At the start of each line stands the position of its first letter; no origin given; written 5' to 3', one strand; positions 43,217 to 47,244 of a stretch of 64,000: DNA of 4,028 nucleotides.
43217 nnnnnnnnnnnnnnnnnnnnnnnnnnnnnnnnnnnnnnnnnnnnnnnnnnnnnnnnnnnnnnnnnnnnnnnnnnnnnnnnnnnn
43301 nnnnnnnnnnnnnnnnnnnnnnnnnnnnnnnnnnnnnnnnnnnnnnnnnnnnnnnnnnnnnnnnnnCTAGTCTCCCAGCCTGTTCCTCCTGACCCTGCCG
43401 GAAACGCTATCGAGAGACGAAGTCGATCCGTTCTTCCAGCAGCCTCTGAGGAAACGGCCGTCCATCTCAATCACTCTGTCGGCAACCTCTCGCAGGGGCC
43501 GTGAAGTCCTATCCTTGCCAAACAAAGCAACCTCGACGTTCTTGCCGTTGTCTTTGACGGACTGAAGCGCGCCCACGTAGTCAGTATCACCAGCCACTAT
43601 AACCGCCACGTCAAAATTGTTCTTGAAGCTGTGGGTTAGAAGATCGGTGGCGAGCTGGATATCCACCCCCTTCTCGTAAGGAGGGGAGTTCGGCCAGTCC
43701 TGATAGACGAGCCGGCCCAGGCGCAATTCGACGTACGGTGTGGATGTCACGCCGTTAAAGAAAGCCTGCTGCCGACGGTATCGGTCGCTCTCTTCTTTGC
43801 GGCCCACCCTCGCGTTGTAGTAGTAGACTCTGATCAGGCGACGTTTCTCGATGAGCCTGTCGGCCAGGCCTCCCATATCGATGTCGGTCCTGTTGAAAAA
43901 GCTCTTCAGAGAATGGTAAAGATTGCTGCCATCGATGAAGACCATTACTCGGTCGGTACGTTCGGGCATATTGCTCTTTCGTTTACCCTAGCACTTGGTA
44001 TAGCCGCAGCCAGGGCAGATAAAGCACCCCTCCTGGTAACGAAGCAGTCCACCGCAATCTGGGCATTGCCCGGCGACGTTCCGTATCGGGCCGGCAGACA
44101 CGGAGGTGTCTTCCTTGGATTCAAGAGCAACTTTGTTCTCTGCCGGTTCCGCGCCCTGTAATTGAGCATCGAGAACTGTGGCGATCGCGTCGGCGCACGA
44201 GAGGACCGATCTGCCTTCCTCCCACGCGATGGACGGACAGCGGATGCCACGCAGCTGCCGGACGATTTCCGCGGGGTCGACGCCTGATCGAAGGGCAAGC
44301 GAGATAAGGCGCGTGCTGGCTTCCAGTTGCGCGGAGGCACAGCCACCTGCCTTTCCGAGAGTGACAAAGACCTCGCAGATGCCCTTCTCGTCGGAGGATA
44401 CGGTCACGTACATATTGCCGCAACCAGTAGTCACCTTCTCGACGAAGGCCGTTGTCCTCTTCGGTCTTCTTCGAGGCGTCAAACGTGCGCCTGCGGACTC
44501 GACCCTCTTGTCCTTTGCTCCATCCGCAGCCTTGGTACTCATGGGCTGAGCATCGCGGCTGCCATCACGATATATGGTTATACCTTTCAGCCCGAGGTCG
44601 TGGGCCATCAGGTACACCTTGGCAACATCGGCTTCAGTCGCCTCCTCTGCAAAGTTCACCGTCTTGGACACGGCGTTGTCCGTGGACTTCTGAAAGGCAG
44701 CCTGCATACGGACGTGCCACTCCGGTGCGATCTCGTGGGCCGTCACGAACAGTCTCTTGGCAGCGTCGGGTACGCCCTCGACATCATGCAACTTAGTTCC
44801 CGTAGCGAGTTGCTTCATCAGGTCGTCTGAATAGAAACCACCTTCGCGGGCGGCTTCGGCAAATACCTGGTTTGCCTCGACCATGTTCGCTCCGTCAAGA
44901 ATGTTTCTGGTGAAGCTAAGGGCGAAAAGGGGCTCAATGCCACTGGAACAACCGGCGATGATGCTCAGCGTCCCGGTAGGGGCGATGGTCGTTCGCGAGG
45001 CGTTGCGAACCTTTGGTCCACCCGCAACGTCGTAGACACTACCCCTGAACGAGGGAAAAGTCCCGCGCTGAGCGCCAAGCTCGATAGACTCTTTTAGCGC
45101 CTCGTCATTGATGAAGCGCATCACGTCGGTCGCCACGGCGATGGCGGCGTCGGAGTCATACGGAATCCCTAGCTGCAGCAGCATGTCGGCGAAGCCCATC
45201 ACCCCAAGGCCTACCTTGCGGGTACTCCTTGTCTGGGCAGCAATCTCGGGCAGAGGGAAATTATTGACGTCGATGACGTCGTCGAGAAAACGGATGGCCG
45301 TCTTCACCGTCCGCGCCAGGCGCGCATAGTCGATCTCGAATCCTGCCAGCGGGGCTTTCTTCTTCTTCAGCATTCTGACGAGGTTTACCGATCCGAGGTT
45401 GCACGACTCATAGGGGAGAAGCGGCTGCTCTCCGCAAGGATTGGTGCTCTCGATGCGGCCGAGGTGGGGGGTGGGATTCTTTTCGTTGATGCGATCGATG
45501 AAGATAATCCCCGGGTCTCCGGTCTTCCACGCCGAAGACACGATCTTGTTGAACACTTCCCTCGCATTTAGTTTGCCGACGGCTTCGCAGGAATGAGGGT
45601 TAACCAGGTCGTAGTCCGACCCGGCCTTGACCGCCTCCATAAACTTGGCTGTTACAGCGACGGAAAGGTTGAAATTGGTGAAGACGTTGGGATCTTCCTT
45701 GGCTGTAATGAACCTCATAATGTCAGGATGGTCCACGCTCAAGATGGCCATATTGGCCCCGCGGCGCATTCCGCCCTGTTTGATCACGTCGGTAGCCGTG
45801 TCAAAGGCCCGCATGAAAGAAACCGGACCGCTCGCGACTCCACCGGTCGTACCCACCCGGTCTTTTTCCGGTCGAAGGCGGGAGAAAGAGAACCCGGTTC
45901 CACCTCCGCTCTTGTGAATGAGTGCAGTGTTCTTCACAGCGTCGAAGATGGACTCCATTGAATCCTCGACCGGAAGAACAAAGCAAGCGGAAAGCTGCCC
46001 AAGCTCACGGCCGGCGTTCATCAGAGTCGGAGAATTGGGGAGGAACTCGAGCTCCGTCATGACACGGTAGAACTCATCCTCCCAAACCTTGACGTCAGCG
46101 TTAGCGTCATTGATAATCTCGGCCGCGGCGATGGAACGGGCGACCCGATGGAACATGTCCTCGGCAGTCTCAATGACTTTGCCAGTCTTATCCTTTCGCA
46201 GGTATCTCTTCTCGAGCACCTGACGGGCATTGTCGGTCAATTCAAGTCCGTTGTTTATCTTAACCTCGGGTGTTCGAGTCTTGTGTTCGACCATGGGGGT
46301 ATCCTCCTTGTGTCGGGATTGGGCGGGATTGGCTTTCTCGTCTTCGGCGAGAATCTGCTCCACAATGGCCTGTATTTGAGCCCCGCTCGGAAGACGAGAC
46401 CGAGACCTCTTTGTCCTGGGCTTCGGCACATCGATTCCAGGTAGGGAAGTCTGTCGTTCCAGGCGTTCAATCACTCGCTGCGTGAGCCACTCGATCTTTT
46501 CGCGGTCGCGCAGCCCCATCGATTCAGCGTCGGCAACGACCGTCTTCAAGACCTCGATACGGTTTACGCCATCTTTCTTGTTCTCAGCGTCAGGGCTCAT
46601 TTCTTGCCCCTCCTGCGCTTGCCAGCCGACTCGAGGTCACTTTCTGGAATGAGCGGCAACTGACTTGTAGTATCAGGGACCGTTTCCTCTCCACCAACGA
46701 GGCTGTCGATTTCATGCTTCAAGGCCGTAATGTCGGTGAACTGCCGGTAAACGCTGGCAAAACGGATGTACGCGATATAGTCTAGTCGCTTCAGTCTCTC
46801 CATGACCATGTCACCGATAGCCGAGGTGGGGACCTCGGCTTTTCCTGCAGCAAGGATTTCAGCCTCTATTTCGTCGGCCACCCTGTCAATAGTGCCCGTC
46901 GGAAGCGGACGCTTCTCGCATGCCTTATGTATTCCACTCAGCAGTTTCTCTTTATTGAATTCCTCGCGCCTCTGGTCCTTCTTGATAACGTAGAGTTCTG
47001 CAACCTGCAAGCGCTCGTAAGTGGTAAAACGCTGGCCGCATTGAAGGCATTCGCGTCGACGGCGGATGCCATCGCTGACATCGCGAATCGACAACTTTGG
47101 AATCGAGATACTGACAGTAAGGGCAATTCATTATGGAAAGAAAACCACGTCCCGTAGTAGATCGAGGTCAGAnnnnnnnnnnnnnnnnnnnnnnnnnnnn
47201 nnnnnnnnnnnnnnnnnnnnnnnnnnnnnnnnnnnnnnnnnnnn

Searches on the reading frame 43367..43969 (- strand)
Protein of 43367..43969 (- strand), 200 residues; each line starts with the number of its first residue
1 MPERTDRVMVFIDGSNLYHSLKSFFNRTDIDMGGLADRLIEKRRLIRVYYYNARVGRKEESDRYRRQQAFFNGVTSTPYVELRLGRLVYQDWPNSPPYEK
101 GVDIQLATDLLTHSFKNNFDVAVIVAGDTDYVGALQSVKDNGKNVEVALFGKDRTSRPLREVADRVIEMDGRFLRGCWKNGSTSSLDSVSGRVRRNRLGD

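Call 14: search_protein_families(library=pfam, max_evalue=0.000001, proteins=[window:43367-43969:-])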
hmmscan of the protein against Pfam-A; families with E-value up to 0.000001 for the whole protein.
window:43367-43969:- (200 aa): 1 family
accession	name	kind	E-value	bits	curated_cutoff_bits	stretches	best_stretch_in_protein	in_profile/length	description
PF01936.24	NYN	-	1.5e-25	90.8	24.2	1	7-169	1-144/145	NYN domain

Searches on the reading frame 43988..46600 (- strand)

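Call 14: search_protein_families(library=pfam, max_evalue=0.000001, proteins=[window:43988-46600:-])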
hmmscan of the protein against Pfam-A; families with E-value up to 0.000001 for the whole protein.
window:43988-46600:- (870 aa): 3 families
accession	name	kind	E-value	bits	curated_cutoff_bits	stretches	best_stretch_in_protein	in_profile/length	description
PF02867.20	Ribonuc_red_lgC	-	1.3e-135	453.5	23.9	2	204-523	1-344/523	Ribonucleotide reductase, barrel domain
PF00317.26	Ribonuc_red_lgN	-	7.8e-26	90.4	28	1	120-201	2-77/77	Ribonucleotide reductase, all-alpha domain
PF12637.14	TSCPD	-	3.8e-23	82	22.8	1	721-812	5-86/88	TSCPD domain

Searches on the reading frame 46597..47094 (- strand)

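Call 14: search_protein_families(library=pfam, max_evalue=0.000001, proteins=[window:46597-47094:-])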
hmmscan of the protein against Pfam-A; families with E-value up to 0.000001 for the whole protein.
window:46597-47094:- (165 aa): 2 families
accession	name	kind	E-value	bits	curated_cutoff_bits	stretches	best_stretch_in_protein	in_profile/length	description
PF03477.21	ATP-cone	-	4.1e-24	85.4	25.8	1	35-121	2-87/88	ATP cone domain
PF22811.2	Zn_ribbon_NrdR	-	6.4e-09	36.1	27.2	1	7-27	20-42/42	Transcriptional repressor NrdR-like, N-terminal domain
